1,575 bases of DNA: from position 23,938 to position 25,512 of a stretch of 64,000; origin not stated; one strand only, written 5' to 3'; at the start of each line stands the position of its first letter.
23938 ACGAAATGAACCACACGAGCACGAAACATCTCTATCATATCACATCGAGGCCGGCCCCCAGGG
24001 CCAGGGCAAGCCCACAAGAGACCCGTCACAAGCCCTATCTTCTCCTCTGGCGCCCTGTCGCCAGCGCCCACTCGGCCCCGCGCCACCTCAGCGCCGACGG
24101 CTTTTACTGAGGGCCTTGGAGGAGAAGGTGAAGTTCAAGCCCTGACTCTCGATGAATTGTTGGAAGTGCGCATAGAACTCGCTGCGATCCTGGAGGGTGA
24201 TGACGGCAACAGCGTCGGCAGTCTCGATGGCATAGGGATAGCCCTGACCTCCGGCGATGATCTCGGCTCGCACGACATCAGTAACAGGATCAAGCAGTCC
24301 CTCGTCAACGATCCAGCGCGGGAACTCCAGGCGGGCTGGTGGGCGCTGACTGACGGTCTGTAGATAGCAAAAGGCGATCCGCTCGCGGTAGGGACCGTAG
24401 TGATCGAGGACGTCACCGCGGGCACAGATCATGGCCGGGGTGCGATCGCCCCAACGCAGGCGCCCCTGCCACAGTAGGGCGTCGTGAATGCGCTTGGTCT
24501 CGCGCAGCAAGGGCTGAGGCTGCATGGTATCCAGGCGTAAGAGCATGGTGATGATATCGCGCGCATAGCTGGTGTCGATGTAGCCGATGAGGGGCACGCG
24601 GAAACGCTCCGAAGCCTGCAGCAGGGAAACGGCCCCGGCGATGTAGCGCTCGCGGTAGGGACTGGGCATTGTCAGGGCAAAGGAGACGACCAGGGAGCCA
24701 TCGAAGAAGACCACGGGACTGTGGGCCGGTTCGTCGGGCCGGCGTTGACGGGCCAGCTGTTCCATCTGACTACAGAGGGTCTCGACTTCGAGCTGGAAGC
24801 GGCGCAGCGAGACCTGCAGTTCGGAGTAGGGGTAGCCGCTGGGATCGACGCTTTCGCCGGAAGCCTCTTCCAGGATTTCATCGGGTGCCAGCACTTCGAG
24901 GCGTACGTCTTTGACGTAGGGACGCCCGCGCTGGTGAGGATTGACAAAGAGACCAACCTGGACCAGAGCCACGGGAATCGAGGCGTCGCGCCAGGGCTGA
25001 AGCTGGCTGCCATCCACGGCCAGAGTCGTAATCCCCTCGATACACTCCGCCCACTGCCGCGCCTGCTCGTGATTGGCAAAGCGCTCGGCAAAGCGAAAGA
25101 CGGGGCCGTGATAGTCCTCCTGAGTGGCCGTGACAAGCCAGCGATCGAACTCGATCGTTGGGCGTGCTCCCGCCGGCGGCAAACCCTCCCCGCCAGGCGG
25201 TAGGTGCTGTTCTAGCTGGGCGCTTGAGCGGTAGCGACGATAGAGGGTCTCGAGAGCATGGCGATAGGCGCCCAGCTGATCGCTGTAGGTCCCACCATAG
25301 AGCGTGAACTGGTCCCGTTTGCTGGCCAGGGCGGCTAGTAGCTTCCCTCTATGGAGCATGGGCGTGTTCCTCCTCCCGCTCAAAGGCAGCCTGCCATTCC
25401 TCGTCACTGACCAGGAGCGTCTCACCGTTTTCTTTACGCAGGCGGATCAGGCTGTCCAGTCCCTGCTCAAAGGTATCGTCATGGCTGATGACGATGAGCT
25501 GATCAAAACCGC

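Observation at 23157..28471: Rad50/SbcC-like coiled-coil ATPase translationally coupled to a NurA-like nuclease (no Mre11/SbcD, no HerA), followed by a CpXC zinc-ribbon protein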

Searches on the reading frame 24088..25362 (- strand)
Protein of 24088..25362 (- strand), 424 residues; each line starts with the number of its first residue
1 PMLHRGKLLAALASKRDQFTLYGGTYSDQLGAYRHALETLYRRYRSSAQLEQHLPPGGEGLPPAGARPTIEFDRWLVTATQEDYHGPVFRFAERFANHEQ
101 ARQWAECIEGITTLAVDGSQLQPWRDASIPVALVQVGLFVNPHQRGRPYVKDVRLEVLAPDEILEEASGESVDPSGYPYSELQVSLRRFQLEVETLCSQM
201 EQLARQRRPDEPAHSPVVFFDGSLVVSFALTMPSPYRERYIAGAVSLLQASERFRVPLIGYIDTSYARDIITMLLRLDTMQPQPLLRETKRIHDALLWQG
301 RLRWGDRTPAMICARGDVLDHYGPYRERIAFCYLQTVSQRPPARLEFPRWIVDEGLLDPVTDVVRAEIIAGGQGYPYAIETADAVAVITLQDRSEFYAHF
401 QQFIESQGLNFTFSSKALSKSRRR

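Call 3: search_protein_families(library=pfam, proteins=[window:24088-25362:-], max_evalue=1)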
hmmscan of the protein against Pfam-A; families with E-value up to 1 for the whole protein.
window:24088-25362:- (424 aa): 2 families
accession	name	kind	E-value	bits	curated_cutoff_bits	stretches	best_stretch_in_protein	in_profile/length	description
PF09376.16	NurA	-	4.6e-34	118.5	21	1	112-388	2-254/254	NurA domain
PF21982.2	RecX_HTH1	-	0.79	10.2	26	0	32-54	1-23/40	RecX, first three-helix domain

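Call 4: search_protein_families(library=padloc, proteins=[window:24088-25362:-], max_evalue=1)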
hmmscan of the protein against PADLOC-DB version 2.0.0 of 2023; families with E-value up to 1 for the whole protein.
window:24088-25362:- (424 aa): 0 families

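Call 5: search_protein_families(library=ncbifam, proteins=[window:24088-25362:-], max_evalue=1)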
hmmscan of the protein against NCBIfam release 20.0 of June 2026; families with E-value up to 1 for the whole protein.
window:24088-25362:- (424 aa): 1 family
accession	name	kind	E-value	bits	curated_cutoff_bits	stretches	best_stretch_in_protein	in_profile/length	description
TIGR00513.1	accA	equivalog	0.2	11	319.3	1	227-267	128-163/321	acetyl-CoA carboxylase carboxyl transferase subunit alpha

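Call 9: find_homologous_proteins(query=window:24088-25362:-, max_evalue=0.00001)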
Query window:24088-25362:- (424 aa): 1925 proteins with E <= 0.00001 among 8000 candidates; the best 120 are listed.
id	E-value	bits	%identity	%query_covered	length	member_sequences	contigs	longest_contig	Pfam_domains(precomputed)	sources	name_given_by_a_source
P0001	9.3e-272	919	95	100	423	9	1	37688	PF09376.17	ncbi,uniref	ncbi:DNA double-strand break repair nuclease NurA [Thermogemmatispora sp.]|uniref:DNA double-strand 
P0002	9.9e-245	830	85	100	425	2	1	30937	PF09376.17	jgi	jgi:hypothetical protein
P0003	7.2e-242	821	85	100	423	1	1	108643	PF09376.17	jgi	jgi:hypothetical protein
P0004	2.3e-231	786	79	100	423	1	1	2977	PF09376.17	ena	-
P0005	2.8e-229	779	79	100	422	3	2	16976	PF09376.17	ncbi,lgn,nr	ncbi:MAG: DNA double-strand break repair nuclease NurA [Ktedonobacteraceae bacterium]|nr:DNA double-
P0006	7.8e-228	775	79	100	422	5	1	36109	PF09376.17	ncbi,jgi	-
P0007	2.7e-227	773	78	100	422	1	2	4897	PF09376.17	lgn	-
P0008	9.8e-225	764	78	100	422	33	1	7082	PF09376.17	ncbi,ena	-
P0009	9.1e-224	761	77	100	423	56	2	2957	PF09376.17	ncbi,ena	-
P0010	2.5e-222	756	77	100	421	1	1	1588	PF09376.17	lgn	-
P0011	2.6e-222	756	78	100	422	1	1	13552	PF09376.17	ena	-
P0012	1.4e-221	754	76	100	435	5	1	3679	PF09376.17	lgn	-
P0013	3.9e-221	753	77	100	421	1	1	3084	PF09376.17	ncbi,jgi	-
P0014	4.5e-221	752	78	100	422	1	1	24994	PF09376.17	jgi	jgi:hypothetical protein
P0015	6.9e-221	752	76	100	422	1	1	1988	PF09376.17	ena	-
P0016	1.1e-220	751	76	100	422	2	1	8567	PF09376.17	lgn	-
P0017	1.1e-220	751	77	100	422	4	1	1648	PF09376.17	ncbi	-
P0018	1.1e-220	751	77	100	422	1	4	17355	PF09376.17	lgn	-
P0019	1.7e-220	750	76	100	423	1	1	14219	PF09376.17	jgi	jgi:hypothetical protein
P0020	3.4e-220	749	76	100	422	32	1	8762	PF09376.17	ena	-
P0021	3.5e-220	749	76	100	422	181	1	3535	PF09376.17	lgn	-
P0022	1.1e-219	748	75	100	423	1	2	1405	PF09376.17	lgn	-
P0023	5.3e-219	746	77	100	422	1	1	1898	PF09376.17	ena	-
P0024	6.5e-219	745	77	100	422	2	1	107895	PF09376.17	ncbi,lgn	-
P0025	8.1e-219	745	76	100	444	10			PF09376.17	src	-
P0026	1.1e-218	745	77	100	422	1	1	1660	PF09376.17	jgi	jgi:NurA domain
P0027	1.2e-218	744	76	100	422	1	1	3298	PF09376.17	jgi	jgi:hypothetical protein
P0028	1.4e-218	744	76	100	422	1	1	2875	PF09376.17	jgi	jgi:hypothetical protein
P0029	2.2e-218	744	75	100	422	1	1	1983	PF09376.17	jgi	-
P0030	4.5e-218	742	76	100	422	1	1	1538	PF09376.17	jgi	jgi:hypothetical protein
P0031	4.7e-218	742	78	100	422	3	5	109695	PF09376.17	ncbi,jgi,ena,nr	ncbi:MAG TPA: DNA double-strand break repair nuclease NurA [Ktedonobacteraceae bacterium]|nr:DNA dou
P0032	4.8e-218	742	75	100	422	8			PF09376.17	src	-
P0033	4.9e-218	742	75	100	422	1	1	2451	PF09376.17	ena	-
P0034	5.2e-218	742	76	100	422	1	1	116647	PF09376.17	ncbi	-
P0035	6.0e-218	742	76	100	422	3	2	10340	PF09376.17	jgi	-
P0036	8.1e-218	742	77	100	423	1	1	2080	PF09376.17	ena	-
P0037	1.1e-217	741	76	100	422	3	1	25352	PF09376.17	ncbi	-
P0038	1.5e-217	741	75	100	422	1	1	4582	PF09376.17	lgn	-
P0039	1.5e-217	741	76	100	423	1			PF09376.17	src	-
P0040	1.8e-217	741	74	100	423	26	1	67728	PF09376.17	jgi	jgi:hypothetical protein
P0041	2.0e-217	740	76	100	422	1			PF09376.17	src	-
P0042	2.2e-217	740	75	100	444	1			PF09376.17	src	-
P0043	2.3e-217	740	76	100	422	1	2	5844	PF09376.17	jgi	jgi:hypothetical protein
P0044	2.5e-217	740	76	100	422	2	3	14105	PF09376.17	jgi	jgi:NurA domain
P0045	3.4e-217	740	74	100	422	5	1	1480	PF09376.17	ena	-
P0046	3.5e-217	740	76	100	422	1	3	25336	PF09376.17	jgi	jgi:NurA domain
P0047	4.0e-217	739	76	100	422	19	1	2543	PF09376.17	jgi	-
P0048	4.3e-217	739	76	100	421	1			PF09376.17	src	-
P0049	4.6e-217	739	75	100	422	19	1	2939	PF09376.17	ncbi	-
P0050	4.7e-217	739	76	100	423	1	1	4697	PF09376.17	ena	-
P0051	5.8e-217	739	76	100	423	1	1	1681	PF09376.17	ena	-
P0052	7.8e-217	738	78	100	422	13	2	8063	PF09376.17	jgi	jgi:hypothetical protein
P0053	8.4e-217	738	76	100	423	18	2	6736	PF09376.17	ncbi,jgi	-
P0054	9.5e-217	738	74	100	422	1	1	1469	PF09376.17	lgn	-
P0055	1.1e-216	738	75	100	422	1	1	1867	PF09376.17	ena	-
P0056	1.2e-216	738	75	100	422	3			PF09376.17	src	-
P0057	1.3e-216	738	76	100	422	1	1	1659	PF09376.17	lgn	-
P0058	1.4e-216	738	75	100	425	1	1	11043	PF09376.17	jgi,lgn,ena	-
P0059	1.6e-216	737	75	100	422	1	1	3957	PF09376.17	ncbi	-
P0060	1.8e-216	737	74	100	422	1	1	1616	PF09376.17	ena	-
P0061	1.9e-216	737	76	100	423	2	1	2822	PF09376.17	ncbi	-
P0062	2.3e-216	737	74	100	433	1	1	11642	PF09376.17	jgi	jgi:NurA domain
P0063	2.5e-216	737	76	100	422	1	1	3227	PF09376.17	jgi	jgi:hypothetical protein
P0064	3.0e-216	736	74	100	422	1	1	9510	PF09376.17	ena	-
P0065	3.1e-216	736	76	100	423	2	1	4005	PF09376.17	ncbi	-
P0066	3.2e-216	736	77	100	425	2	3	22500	PF09376.17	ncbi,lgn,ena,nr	ncbi:MAG TPA: DNA double-strand break repair nuclease NurA [Ktedonobacteraceae bacterium]|nr:DNA dou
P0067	3.5e-216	736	75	100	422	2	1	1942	PF09376.17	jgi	jgi:hypothetical protein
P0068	4.4e-216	736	75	100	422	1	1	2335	PF09376.17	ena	-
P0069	4.4e-216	736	75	100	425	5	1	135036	PF09376.17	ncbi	-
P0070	6.5e-216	735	75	100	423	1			PF09376.17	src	-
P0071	6.5e-216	735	75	100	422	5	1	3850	PF09376.17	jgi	-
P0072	6.9e-216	735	75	100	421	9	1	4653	PF09376.17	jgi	jgi:hypothetical protein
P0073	7.2e-216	735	75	100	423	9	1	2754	PF09376.17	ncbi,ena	-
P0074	8.0e-216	735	74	100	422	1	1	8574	PF09376.17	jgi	jgi:hypothetical protein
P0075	8.3e-216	735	76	100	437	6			PF09376.17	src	-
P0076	1.2e-215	734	74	100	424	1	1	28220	PF09376.17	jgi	jgi:NurA domain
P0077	1.4e-215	734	74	100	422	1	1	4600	PF09376.17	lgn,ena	-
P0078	1.5e-215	734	77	100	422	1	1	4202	PF09376.17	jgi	jgi:NurA domain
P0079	1.6e-215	734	75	100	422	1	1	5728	PF09376.17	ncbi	-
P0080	1.7e-215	734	74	100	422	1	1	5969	PF09376.17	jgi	jgi:NurA domain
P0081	1.7e-215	734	75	100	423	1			PF09376.17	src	-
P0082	1.8e-215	734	75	100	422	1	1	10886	PF09376.17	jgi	jgi:hypothetical protein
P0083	2.0e-215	734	75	100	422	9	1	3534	PF09376.17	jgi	jgi:hypothetical protein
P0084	2.1e-215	734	76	100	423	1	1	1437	PF09376.17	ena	-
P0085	2.2e-215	734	76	100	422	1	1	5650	PF09376.17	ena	-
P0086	2.7e-215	733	76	100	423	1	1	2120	PF09376.17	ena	-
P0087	3.2e-215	733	76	100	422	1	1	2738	PF09376.17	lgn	-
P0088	3.7e-215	733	75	100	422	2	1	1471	PF09376.17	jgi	jgi:hypothetical protein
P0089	4.0e-215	733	75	100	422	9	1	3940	PF09376.17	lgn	-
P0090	4.3e-215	733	74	100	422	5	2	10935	PF09376.17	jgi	jgi:hypothetical protein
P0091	4.8e-215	733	75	100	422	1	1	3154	PF09376.17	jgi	jgi:hypothetical protein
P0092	4.9e-215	732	74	100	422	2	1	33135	PF09376.17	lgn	-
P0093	5.9e-215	732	75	100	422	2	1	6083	PF09376.17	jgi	jgi:hypothetical protein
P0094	6.0e-215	732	73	100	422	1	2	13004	PF09376.17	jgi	jgi:hypothetical protein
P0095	7.2e-215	732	75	100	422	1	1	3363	PF09376.17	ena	-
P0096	8.3e-215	732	76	100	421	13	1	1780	PF09376.17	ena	-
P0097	8.4e-215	732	76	100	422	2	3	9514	PF09376.17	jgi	jgi:hypothetical protein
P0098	1.3e-214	731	73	100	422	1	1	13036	PF09376.17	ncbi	ncbi:MAG TPA: DNA double-strand break repair nuclease NurA [Ktedonobacteraceae bacterium]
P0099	1.3e-214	731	74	100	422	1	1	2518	PF09376.17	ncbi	-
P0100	1.4e-214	731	75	100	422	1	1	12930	PF09376.17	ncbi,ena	ncbi:MAG TPA: DNA double-strand break repair nuclease NurA [Ktedonobacteraceae bacterium]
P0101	1.4e-214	731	74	100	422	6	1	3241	PF09376.17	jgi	jgi:hypothetical protein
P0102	1.5e-214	731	74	100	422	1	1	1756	PF09376.17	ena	-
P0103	1.8e-214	731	74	100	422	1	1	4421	PF09376.17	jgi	jgi:hypothetical protein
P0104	1.9e-214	731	76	100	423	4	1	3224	PF09376.17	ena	-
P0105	2.0e-214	730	74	100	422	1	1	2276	PF09376.17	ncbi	-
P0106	2.1e-214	730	74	100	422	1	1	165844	PF09376.17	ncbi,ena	-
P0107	2.4e-214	730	73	100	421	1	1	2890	PF09376.17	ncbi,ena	-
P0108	2.5e-214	730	74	100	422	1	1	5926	PF09376.17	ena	-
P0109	2.8e-214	730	73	100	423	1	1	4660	PF09376.17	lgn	-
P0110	3.1e-214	730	74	100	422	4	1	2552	PF09376.17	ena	-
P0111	3.5e-214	730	74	100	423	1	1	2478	PF09376.17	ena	-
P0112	3.7e-214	730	74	100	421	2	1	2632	PF09376.17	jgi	jgi:NurA domain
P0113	6.9e-214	729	74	100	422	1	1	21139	PF09376.17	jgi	-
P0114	8.1e-214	728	74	100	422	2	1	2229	PF09376.17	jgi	jgi:hypothetical protein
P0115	1.3e-213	728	75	100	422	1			PF09376.17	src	-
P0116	1.4e-213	728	74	100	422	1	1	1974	PF09376.17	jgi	jgi:hypothetical protein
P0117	1.5e-213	728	75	100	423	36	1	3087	PF09376.17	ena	-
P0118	1.6e-213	728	75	100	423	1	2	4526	PF09376.17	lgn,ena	-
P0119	1.8e-213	727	74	100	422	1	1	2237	PF09376.17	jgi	jgi:NurA domain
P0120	1.8e-213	727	74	100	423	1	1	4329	PF09376.17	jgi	jgi:hypothetical protein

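Call 11: find_encoding_contigs(protein=P0001, flank=10000, max_places=3)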
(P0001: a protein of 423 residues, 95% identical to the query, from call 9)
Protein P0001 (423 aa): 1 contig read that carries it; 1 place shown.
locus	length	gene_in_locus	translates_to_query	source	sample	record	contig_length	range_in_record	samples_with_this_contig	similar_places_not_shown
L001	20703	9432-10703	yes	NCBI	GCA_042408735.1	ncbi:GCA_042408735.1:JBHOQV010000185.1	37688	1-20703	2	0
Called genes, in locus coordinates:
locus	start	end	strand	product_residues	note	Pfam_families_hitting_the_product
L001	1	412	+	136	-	PF00072:Response_reg, PF03861:ANTAR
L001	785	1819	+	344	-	PF04468:PSP1, PF28472:PSP1_3rd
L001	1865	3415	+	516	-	PF01145:Band_7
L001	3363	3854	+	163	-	-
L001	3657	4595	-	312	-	PF07161:LppX_LprAFG (faint), PF20316:DUF6612 (weak)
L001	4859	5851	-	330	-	-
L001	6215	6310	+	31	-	-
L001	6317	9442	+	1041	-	PF02463:SMC_N, PF13175:AAA_15 (weak), PF13304:AAA_21 (faint), PF02463:SMC_N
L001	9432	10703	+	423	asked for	PF09376:NurA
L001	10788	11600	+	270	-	PF14353:CpXC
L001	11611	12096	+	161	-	PF00994:MoCF_biosynth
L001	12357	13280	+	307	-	-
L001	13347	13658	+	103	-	-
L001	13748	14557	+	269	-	PF08003:Methyltransf_9 (weak), PF13489:Methyltransf_23, PF01209:Ubie_methyltran, PF01728:FtsJ (weak), PF13847:Methyltransf_31, PF08241:Methyltransf_11, PF08242:Methyltransf_12, PF13649:Methyltransf_25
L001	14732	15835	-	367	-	PF02073:Peptidase_M29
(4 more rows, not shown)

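Call 19: search_solved_structures(query=window:24088-25362:-, max_evalue=1, show_alignments=2)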
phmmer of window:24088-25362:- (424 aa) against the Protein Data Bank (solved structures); distinct sequences matched with E-value up to 1: 6.
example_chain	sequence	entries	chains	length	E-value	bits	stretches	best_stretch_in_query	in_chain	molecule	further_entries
4ixf_X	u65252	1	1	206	0.037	16.3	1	15-105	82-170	Dihydrofolate reductase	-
4ixg_X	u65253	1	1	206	0.037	16.3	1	15-105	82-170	Dihydrofolate reductase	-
1vj3_A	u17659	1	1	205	0.037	16.3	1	15-105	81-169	DIHYDROFOLATE REDUCTASE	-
1cd2_A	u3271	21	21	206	0.037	16.3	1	15-105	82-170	DIHYDROFOLATE REDUCTASE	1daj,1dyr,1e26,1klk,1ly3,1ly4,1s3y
4g8z_X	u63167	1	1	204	0.14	14.4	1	33-105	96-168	Dihydrofolate reductase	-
8sk1_A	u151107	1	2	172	0.18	14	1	251-309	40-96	2-amino-4-hydroxy-6-hydroxymethyldihydropteridine diphosphokinase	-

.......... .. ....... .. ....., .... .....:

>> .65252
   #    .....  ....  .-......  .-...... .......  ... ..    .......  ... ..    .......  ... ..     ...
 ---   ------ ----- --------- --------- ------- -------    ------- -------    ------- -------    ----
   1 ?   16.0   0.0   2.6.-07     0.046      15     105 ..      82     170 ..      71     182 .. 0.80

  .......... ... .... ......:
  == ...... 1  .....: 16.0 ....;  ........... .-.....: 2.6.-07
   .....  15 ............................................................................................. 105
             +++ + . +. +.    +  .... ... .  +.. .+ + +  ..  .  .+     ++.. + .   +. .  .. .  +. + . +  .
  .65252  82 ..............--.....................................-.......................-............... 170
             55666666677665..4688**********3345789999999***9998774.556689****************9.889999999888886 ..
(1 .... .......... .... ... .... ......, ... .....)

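Call 23: search_protein_representatives(protein=window:24088-25362:-)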
Query: 424 residues. Proteins with E-value up to 0.001 (for the whole library): 880; up to 1e-10: 366; up to 1e-30: 140. The best 150 are listed.
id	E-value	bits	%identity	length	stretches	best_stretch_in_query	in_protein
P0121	2.3e-125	435.4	55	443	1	2-424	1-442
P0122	3.8e-125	434.7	75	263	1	2-264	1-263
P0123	1.0e-110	387.1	51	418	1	2-424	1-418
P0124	5.9e-94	331.9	53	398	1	2-424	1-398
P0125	1.7e-91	323.8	46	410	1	2-424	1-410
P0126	1.6e-89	317.3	53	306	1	123-424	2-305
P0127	2.9e-88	313.2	49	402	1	5-424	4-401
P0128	2.5e-86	306.8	54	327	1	1-316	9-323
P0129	5.4e-84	299.1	52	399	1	85-424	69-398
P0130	1.2e-83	298.0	48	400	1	3-424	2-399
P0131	2.6e-82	293.6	46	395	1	2-424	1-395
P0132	3.8e-81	289.7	46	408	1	2-424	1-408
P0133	1.7e-80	287.6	45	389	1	2-424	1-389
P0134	2.4e-80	287.1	74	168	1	256-424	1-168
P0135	8.7e-80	285.3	45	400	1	2-424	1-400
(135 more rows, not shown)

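Call 27: find_related_loci(query=A2, collection=genome_contigs, flank=8000)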
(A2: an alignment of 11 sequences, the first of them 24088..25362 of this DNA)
Query A2 (424 aa) in genome_contigs; peptide patterns used: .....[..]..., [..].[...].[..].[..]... (x = any residue, [..] = any of these).
599 stretches matched a pattern (row limit reached: there are more); 591 encode a relative of the query (tblastn E <= 1e-3); the best 80 are kept; 79 distinct loci.
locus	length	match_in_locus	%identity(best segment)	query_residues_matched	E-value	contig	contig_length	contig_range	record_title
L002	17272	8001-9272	95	1-424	0e+0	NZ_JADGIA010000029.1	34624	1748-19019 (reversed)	MAG: Thermogemmatispora sp. isolate HOG59 NODE_496_length_34624_cov_30.902042, whole genome shotgun sequence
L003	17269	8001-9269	95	2-424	0e+0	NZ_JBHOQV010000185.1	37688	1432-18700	MAG: Thermogemmatispora sp. isolate A0_34 coassembly_Ak141_727723, whole genome shotgun sequence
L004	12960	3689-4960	94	1-424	0e+0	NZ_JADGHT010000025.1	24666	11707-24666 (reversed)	MAG: Thermogemmatispora sp. isolate HOG45 NODE_1026_length_24666_cov_12.399683, whole genome shotgun sequence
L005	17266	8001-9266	75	2-424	0e+0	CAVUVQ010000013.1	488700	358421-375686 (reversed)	MAG: uncultured Chloroflexia bacterium isolate MFD01213.bin.2.17 genome assembly, contig: contig_27912, whole genome sho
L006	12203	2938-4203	75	2-424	0e+0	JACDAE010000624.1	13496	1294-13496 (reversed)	MAG: Ktedonobacteraceae bacterium isolate MGR_bin248 SD2897-2912_k127_8689221, whole genome shotgun sequence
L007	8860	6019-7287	74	2-424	0e+0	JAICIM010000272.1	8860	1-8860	MAG: Ktedonobacteraceae bacterium isolate GZL_FP_2_bin.97 k141_2932333_length_8860_cov_16.0000, whole genome shotgun seq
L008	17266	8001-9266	75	2-424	0e+0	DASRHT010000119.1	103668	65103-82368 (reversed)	MAG TPA_asm: Ktedonobacteraceae bacterium isolate SMAG_U10091 k141_2124851, whole genome shotgun sequence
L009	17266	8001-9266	74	2-424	0e+0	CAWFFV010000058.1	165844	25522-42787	MAG: uncultured Chloroflexia bacterium isolate MFD05502.bin.2.81 genome assembly, contig: contig_44836, whole genome sho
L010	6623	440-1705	75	2-424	0e+0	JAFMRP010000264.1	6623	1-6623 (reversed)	MAG: Ktedonobacteraceae bacterium isolate Bacteria.bin_36 NODE_5895_length_6623_cov_1.015534, whole genome shotgun seque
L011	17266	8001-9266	73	2-424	0e+0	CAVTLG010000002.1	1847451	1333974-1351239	MAG: uncultured Chloroflexia bacterium isolate MFD06714.bin.2.100 genome assembly, contig: contig_16767, whole genome sh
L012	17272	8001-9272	73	2-424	0e+0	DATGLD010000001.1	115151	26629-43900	MAG TPA_asm: Ktedonobacteraceae bacterium isolate SMAG_U9877 k141_534619, whole genome shotgun sequence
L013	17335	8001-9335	71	1-424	0e+0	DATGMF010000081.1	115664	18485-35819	MAG TPA_asm: Ktedonosporobacter sp. isolate SMAG_U9905 k141_390348, whole genome shotgun sequence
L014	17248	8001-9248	74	2-418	0e+0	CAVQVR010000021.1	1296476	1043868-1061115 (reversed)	MAG: uncultured Chloroflexia bacterium isolate MFD10064.bin.2.18 genome assembly, contig: contig_906, whole genome shotg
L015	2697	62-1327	74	2-424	0e+0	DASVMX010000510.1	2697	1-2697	MAG TPA_asm: Ktedonobacteraceae bacterium isolate SMAG_U3111 k141_251268, whole genome shotgun sequence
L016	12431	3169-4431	73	2-424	0e+0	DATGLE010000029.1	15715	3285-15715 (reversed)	MAG TPA_asm: Ktedonobacteraceae bacterium isolate SMAG_U9878 k141_2609, whole genome shotgun sequence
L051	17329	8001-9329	55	2-424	1e-139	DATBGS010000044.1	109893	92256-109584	MAG TPA_asm: Ktedonobacterales bacterium isolate SMAG_U3844 k141_3031607, whole genome shotgun sequence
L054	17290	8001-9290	53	2-424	7e-134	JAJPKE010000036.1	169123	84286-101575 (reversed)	MAG: Chloroflexota bacterium isolate Centralia_MAG_65 k107_21647275, whole genome shotgun sequence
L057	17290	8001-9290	52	2-424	4e-124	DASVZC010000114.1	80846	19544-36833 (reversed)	MAG TPA_asm: Ktedonobacterales bacterium isolate SMAG_U2618 k141_1219491, whole genome shotgun sequence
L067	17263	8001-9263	50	2-420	9e-104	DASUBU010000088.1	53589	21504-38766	MAG TPA_asm: Ktedonobacterales bacterium isolate SMAG_U2529 k141_248460, whole genome shotgun sequence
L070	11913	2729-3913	47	2-421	7e-100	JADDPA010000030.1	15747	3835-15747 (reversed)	MAG: Thermobaculum sp. isolate LB3_1 AB19_LB3_828_length_15814_cov_25, whole genome shotgun sequence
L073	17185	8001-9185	45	2-424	1e-98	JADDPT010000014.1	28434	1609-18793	MAG: Rubrobacter sp. isolate LC3_1 AB19_LC3_156_length_28466_cov_27, whole genome shotgun sequence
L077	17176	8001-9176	46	2-420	4e-97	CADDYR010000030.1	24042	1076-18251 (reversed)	Chloroflexi bacterium isolate 3 genome assembly, contig: NODE_1270_length_24042_cov_7.202007, whole genome shotgun seque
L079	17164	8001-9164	47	2-424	1e-96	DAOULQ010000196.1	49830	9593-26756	MAG TPA_asm: Anaerolineae bacterium isolate W31_47 k127_93089, whole genome shotgun sequence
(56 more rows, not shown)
